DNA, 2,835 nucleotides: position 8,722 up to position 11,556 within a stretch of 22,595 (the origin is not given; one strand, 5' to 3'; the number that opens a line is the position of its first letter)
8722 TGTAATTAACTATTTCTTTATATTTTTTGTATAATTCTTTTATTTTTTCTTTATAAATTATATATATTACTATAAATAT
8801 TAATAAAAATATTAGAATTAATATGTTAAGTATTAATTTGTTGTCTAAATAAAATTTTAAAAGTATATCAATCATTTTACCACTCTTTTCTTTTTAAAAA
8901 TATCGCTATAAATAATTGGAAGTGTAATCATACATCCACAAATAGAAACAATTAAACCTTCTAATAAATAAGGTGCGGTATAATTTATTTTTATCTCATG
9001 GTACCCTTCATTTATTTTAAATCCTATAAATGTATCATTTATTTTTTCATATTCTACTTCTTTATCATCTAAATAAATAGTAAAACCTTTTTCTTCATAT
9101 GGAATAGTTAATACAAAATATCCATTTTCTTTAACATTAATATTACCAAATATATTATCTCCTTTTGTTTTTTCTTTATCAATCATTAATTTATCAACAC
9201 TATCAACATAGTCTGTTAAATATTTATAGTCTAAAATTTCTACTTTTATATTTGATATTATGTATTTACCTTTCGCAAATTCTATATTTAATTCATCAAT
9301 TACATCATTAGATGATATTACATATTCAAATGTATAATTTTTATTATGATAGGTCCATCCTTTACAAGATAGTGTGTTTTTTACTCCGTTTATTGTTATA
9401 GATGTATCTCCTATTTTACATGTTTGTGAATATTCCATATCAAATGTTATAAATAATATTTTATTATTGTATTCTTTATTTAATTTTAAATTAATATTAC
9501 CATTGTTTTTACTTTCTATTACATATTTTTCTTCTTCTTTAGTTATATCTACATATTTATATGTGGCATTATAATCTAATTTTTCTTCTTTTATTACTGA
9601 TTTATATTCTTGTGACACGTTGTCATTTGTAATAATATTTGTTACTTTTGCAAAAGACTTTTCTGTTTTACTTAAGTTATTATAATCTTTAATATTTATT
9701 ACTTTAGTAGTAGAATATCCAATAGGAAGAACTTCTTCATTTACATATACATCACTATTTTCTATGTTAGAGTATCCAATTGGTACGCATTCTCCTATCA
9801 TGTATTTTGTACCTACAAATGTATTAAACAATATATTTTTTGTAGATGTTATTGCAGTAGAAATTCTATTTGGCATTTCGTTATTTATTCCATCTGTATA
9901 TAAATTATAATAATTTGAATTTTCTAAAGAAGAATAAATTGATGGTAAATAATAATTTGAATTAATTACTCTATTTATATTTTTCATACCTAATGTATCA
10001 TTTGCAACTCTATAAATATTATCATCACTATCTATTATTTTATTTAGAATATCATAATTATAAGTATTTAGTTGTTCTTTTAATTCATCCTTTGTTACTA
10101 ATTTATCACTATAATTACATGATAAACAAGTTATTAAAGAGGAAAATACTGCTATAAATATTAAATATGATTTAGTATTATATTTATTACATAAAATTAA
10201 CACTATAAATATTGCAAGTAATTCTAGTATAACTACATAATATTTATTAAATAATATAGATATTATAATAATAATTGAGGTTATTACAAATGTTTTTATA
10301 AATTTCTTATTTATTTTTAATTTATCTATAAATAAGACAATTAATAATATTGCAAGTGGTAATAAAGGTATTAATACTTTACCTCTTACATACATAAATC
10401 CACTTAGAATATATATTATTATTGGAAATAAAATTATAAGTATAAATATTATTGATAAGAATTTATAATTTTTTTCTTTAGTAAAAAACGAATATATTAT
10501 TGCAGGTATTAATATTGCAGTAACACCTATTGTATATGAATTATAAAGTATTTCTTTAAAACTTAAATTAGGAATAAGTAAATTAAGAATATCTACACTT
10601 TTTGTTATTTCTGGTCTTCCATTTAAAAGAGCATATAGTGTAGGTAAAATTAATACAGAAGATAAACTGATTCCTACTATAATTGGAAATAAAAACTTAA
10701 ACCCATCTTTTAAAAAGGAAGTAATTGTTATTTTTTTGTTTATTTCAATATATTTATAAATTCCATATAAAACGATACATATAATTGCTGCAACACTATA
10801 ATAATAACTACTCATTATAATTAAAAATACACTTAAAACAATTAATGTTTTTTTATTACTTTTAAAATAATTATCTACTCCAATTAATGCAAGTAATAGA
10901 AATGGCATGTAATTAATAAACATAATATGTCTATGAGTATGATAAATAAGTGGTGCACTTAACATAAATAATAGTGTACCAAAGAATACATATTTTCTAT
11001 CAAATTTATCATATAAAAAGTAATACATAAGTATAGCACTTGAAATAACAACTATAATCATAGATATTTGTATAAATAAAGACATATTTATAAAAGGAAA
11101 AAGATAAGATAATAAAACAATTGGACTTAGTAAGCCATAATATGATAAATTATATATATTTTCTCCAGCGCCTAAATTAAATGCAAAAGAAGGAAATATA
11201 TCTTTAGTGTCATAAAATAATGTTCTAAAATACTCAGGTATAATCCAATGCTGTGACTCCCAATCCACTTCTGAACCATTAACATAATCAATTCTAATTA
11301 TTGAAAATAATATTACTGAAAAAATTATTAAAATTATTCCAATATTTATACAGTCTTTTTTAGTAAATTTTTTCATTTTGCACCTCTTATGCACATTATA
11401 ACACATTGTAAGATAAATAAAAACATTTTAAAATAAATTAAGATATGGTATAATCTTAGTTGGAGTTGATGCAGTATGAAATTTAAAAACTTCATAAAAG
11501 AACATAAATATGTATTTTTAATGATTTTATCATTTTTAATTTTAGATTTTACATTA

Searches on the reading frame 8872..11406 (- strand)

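Call 39: search_protein_families(library=pfam, proteins=[window:8872-11406:-], max_evalue=0.001)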
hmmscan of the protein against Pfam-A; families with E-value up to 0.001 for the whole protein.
window:8872-11406:- (844 aa): 1 family
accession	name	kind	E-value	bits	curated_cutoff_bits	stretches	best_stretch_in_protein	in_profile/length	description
PF09586.16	YfhO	-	2.7e-53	182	28.5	1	26-821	6-835/835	Bacterial membrane protein YfhO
